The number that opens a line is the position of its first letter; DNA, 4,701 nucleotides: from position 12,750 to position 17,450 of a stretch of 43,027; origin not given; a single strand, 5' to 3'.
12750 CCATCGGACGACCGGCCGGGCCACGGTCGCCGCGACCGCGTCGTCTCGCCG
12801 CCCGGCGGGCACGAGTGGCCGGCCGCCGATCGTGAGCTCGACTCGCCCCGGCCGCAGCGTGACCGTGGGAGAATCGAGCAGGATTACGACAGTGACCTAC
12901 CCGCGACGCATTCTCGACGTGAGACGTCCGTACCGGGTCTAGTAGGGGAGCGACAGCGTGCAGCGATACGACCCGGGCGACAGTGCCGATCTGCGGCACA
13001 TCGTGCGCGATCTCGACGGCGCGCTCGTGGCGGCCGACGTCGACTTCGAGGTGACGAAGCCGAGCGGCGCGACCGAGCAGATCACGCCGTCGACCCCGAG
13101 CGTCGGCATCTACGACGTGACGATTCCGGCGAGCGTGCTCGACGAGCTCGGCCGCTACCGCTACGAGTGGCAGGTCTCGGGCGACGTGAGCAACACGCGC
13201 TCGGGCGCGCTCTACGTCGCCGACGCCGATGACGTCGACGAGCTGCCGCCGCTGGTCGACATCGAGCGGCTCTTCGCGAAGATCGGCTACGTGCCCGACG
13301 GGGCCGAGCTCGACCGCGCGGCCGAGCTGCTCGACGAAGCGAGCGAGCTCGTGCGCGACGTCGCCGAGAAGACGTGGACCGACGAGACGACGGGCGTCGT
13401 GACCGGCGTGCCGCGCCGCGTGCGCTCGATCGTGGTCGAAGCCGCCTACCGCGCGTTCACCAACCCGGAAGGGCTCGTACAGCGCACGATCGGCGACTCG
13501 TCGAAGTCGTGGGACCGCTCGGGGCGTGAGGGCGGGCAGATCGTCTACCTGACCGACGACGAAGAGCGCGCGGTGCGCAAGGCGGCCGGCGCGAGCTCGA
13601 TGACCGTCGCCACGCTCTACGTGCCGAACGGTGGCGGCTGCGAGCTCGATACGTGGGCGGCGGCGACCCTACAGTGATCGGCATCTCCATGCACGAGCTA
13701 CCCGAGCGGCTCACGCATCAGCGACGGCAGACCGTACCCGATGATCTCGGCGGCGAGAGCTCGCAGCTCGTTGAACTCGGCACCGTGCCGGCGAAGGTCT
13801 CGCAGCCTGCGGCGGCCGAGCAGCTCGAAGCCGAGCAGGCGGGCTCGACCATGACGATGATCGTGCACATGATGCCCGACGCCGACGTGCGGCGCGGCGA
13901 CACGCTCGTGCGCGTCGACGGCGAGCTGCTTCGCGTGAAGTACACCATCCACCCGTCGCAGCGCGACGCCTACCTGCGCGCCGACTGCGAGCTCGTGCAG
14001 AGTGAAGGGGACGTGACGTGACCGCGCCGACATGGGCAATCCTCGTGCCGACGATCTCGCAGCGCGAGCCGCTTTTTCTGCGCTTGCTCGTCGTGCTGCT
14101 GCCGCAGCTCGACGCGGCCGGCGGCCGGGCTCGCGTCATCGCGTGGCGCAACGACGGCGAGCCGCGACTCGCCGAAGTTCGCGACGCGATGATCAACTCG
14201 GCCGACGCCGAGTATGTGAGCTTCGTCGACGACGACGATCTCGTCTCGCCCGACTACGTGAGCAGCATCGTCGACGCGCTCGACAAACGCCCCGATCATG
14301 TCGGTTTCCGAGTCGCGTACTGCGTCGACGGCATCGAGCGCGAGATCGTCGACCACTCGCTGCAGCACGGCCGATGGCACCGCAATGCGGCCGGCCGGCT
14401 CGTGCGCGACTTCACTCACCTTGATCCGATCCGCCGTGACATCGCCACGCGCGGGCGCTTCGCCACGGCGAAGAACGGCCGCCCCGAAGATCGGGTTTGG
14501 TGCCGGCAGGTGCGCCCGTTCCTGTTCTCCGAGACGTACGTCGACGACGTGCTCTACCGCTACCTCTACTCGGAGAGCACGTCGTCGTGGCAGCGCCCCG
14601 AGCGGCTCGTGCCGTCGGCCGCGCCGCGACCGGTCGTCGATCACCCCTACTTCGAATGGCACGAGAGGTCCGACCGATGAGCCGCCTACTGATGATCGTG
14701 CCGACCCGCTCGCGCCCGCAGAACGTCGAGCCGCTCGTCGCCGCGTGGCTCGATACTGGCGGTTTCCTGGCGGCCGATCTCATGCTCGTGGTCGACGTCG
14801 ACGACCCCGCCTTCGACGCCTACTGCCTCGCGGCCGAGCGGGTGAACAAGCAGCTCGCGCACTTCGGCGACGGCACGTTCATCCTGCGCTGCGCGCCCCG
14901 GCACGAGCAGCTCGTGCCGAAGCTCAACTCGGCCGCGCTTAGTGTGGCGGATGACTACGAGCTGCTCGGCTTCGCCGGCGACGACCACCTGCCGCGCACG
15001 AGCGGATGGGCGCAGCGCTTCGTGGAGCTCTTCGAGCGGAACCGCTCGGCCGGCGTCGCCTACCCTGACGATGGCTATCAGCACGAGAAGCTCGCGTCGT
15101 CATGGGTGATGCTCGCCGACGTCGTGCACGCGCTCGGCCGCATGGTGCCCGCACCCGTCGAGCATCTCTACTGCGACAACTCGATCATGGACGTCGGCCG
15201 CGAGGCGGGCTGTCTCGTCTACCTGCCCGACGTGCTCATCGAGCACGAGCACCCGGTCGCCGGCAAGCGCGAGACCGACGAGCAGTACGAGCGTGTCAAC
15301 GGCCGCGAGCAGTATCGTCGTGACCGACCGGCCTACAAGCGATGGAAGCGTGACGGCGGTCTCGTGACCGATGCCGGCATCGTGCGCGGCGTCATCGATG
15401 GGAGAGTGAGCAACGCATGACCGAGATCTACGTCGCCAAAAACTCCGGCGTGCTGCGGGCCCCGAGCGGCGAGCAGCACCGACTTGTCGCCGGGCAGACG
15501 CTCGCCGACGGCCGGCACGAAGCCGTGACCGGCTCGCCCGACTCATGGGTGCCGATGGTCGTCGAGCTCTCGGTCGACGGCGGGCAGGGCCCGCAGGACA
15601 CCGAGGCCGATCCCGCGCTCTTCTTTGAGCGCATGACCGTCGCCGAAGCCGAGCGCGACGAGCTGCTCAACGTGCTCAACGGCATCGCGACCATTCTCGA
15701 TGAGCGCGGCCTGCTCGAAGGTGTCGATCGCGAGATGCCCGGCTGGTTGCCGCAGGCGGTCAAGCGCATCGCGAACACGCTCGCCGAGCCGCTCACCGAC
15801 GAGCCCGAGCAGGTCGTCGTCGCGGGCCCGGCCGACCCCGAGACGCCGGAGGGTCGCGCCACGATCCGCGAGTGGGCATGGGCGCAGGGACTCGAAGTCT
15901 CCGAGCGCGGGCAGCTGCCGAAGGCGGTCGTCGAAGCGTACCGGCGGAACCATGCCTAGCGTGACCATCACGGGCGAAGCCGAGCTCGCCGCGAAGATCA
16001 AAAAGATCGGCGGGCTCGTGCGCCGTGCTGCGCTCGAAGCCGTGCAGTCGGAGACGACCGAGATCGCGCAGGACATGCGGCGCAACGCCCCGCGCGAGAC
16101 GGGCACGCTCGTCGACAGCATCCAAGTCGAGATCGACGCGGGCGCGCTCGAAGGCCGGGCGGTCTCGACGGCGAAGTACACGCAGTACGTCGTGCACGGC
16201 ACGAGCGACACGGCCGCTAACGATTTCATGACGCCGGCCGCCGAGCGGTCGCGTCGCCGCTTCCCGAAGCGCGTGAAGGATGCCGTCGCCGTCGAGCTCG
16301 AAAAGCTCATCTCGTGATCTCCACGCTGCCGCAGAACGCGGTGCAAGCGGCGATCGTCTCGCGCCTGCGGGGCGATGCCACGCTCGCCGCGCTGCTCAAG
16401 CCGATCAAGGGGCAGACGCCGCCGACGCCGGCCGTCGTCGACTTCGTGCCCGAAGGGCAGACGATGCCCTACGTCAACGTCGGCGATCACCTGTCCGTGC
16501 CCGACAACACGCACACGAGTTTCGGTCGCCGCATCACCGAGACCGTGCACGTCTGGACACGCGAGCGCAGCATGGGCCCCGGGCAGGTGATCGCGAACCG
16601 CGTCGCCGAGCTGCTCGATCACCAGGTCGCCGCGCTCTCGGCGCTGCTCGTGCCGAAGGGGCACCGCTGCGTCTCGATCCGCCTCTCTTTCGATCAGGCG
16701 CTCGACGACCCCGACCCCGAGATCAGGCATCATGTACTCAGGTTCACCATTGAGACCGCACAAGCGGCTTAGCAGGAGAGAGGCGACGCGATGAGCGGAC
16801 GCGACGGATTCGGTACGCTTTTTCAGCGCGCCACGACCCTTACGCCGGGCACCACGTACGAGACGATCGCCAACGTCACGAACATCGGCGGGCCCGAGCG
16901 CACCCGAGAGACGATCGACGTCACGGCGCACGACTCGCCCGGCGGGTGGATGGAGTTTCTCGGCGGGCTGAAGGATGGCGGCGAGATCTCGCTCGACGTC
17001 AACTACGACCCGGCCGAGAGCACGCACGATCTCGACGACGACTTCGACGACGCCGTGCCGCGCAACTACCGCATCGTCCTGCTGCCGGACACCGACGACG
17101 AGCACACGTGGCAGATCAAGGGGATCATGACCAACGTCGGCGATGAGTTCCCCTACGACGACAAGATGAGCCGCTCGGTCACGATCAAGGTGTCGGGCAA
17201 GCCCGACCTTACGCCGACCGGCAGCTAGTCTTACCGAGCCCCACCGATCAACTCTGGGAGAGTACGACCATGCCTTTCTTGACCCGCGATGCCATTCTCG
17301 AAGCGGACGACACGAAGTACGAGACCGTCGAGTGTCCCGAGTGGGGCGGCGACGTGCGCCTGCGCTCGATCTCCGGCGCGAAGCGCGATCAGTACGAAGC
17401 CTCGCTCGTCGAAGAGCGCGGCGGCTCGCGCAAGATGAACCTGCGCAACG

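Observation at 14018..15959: Two glycosyltransferases and an Lsr2-domain gene inserted within the head-tail connector genes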

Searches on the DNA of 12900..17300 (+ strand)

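Call 6: search_dna_similar(query=window:12900-17300:+, collection=phages, mode=near, max_rows=25)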
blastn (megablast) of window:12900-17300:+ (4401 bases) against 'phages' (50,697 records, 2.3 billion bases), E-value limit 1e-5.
No match.

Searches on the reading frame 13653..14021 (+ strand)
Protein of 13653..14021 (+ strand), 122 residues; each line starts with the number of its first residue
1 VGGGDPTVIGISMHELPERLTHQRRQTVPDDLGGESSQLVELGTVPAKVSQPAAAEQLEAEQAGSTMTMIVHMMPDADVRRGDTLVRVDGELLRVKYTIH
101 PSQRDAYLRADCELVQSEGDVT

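Call 3: search_protein_families(library=pfam, proteins=[window:13653-14021:+], max_evalue=0.1)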
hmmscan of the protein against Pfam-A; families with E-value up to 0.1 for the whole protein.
window:13653-14021:+ (122 aa): 2 families
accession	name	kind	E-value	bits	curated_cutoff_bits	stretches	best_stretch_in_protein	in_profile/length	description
PF05521.18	Phage_HCP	-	3.6e-11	44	25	1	13-113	3-104/106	Phage head completion protein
PF15649.12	Tox-REase-7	-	0.062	14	25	1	22-72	24-75/84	Restriction endonuclease fold toxin 7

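Call 4: search_protein_families(library=phrogs, proteins=[window:13653-14021:+], max_evalue=0.01)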
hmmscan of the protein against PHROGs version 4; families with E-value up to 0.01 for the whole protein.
window:13653-14021:+ (122 aa): 1 family
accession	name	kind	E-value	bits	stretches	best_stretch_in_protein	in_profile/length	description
phrog_25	-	connector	1.1e-13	52.8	1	11-118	36-142/286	head closure Hc1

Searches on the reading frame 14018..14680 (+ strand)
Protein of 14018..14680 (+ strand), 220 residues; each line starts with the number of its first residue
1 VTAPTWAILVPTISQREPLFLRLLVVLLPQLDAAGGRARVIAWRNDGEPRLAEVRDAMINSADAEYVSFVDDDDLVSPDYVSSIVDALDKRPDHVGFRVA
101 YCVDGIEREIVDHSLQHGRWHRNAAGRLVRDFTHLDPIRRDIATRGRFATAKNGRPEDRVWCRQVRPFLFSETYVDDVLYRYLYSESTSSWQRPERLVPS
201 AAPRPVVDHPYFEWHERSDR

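Call 3: search_protein_families(library=pfam, proteins=[window:14018-14680:+], max_evalue=0.1)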
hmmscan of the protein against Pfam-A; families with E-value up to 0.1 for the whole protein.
window:14018-14680:+ (220 aa): 2 families
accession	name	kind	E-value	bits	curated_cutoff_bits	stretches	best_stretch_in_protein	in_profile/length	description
PF00535.33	Glycos_transf_2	-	3e-07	31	23.3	1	39-108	56-124/168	Glycosyl transferase family 2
PF10111.15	Glyco_tranf_2_2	-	0.075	12.9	27.3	1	54-86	72-104/276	Glycosyltransferase like family 2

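Call 4: search_protein_families(library=phrogs, proteins=[window:14018-14680:+], max_evalue=0.01)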
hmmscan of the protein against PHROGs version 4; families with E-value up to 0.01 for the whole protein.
window:14018-14680:+ (220 aa): 2 families
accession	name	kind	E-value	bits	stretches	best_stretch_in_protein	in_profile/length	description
phrog_14775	-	moron, auxiliary metabolic gene and host takeover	4e-49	168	1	3-201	2-199/203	glycosyltransferase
phrog_8858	-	moron, auxiliary metabolic gene and host takeover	1.8e-23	84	1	26-208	35-213/395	glycosyltransferase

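Call 45: search_solved_structures(query=window:14018-14680:+, max_evalue=1, show_alignments=1)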
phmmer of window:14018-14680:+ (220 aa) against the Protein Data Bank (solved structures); distinct sequences matched with E-value up to 1: 5.
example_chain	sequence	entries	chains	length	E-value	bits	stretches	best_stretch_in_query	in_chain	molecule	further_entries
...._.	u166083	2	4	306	0.006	19.4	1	47-95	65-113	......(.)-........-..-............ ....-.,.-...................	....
1h7l_A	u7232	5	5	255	0.11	15.4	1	49-95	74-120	SPORE COAT POLYSACCHARIDE BIOSYNTHESIS PROTEIN SPSA | PROTEIN (SPORE COAT POLYSACCHARIDE BIOSYNTHESIS PROTEIN SPSA)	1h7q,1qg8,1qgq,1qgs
8xy3_C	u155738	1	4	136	0.3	13.9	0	127-184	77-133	P1L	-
5hea_A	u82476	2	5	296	0.8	12.5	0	52-88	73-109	Putative glycosyltransferase (GalT1)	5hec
3bcv_A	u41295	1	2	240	0.91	12.3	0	57-141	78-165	Putative glycosyltransferase protein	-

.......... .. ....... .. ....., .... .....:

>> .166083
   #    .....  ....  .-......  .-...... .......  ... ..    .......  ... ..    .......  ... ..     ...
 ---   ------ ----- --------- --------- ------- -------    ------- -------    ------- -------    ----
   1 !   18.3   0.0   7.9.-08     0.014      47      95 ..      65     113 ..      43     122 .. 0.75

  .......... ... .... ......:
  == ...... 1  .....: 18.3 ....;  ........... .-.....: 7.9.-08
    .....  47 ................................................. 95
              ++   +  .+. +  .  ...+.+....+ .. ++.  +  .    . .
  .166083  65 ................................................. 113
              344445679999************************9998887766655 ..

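Call 60: search_protein_families(library=ncbifam, proteins=[window:14018-14680:+], max_evalue=0.1)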
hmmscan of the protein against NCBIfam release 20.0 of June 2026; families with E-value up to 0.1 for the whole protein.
window:14018-14680:+ (220 aa): 7 families
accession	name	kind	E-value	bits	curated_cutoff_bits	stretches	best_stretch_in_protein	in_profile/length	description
TIGR04440.1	glyco_TIGR04440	domain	7.7e-05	22.5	70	1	50-94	68-112/215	TIGR00180 family glycosyltransferase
NF007482.0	PRK10073.1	equivalog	0.00041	19.5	423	1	40-190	65-224/334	glycosyltransferase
NF038302.1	EPS_HpsE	equivalog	0.0027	16.7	300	1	54-92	77-115/307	hormogonium polysaccharide biosynthesis glycosyltransferase HpsE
NF041394.1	GtaseAglG_Halo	equivalog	0.0034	16.7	440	1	35-91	54-110/304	glucosyl-dolichyl phosphate glucuronosyltransferase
NF041875.1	EPS_EpsD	equivalog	0.01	15.2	370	1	39-95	58-111/325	exopolysaccharide biosynthesis glycosyltransferase EpsD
NF050050.1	ProtGlycPglI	equivalog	0.016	14.6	500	1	58-95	78-115/306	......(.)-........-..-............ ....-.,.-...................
NF007453.0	PRK10018.1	equivalog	0.08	12.6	382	0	38-88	61-111/280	colanic acid biosynthesis glycosyltransferase WcaA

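Call 87: search_dna_similar(query=window:14018-14680:+, collection=phages, mode=protein, max_rows=30, max_evalue=0.001, rows=spread)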
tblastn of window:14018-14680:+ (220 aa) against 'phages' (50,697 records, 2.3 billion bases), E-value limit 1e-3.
Records with a match: 63; places in all: 63; records where one place covers at least 80% of the query: 2.
Best place of each record, by identity: <60% 63.
By first word of the organism name: Mycobacterium 39; Gordonia 22; Actinoplanes 2.
By host as written in the record: Mycobacterium smegmatis mc2 155 27; Gordonia terrae 3612 21; - 2; Mycobacterium sp. 2; Mycolicobacterium smegmatis mc#155 2; Mycobacterium smegmatis mc#155 2; Mycobacteruim smegmatis mc2 155 2; Actinoplanes sp. SN223/29 1; and 4 more.
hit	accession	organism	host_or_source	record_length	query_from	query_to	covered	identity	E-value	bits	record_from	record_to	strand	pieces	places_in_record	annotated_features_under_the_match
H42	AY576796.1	Actinoplanes phage phiAsp2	-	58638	3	214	96%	51.4%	3e-52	186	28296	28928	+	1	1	pas33: Pas33 | pas34: ribosome_binding_site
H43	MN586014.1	Gordonia phage Keelan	Gordonia terrae 3612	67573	37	208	78%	28.7%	7e-9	61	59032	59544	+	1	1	122: glycosyltransferase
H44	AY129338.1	Mycobacterium phage Omega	Mycobacterium sp.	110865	36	198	74%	30.3%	3e-13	74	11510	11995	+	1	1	16: hypothetical protein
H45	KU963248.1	Gordonia phage Yvonnetastic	Gordonia terrae 3612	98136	37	208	78%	28.6%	4e-7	56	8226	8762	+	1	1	25: glycosyltransferase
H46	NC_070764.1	Gordonia phage Phendrix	Gordonia terrae 3612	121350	37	196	73%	29.2%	3e-13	74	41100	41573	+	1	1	79: glycosyltransferase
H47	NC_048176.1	Gordonia phage GodonK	Gordonia terrae 3612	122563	37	196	73%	29.2%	5e-13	73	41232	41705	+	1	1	81: glycosyltransferase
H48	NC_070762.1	Gordonia phage Sixama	Gordonia terrae 3612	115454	37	192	71%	29.4%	1e-14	78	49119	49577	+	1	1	91: glycosyltransferase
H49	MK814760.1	Gordonia phage Forza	Gordonia terrae 3612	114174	37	208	78%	26.2%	5e-13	73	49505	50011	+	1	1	93: glycosyltransferase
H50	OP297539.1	Gordonia phage BlueNGold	Gordonia terrae 3612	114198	37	208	78%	26.2%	5e-13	73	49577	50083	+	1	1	92: glycosyltransferase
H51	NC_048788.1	Mycobacterium phage ThetaBob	Mycobacterium smegmatis mc2 155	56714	37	189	70%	29.4%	3e-11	68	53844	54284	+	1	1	103: glycosyltransferase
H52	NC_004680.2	Mycobacterium phage Che8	Mycolicobacterium smegmatis mc#155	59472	37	189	70%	29.4%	4e-11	67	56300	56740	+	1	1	108: glycosyltransferase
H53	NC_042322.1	Mycobacterium phage LittleE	Mycobacterium smegmatis mc2 155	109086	37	193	71%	28.0%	1e-11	69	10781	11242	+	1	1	15: glycosyltransferase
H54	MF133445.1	Mycobacterium phage Lucky2013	Mycobacterium smegmatis mc2 155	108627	37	193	71%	28.0%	1e-11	69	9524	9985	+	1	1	15: glycosyltransferase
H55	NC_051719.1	Mycobacterium phage WillSterrel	Mycobacterium smegmatis mc2 155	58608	37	189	70%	28.1%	4e-10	65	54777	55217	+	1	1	glycosyltransferase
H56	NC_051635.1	Mycobacterium phage Blexus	Mycobacterium smegmatis mc#155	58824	37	189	70%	28.1%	5e-10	64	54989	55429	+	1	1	98: glycosyltransferase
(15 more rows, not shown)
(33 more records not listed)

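Call 90: get_annotated_region(hit=H52, flank=2500)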
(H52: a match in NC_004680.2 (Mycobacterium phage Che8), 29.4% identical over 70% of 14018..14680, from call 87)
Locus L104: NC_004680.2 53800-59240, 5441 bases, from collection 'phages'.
description: Mycobacterium phage Che8, complete genome.
organism: Mycobacterium phage Che8 (NCBI taxid 2907829)
taxonomy: Viruses; Duplodnaviria; Heunggongvirae; Uroviricota; Caudoviricetes; Gracegardnervirinae; Cheoctovirus; Mycobacterium virus Che8
host: Mycolicobacterium smegmatis mc#155; source: -; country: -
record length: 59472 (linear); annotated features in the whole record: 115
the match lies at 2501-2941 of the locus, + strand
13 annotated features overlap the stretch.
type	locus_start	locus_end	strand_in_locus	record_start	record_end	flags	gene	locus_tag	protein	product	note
CDS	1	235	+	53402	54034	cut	100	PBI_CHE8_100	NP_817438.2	hypothetical protein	-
CDS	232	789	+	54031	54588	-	101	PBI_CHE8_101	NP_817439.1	exonuclease domain protein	-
CDS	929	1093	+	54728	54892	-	102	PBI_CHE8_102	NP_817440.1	hypothetical protein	-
CDS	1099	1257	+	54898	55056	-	103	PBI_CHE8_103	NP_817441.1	hypothetical protein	-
CDS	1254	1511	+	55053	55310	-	104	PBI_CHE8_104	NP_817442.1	hypothetical protein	-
CDS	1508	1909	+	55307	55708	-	105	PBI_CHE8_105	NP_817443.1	hypothetical protein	-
CDS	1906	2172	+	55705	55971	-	106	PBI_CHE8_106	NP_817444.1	hypothetical protein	-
CDS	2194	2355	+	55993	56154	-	107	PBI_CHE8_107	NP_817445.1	hypothetical protein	-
CDS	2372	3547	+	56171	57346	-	108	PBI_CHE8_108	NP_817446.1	glycosyltransferase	-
CDS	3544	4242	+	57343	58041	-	109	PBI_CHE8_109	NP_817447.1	glycosyltransferase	-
CDS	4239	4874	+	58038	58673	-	110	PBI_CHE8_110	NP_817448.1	glycosyltransferase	-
CDS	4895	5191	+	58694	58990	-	111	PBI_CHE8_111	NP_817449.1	hypothetical protein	-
CDS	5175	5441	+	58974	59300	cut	112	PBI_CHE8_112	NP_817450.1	HNH endonuclease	-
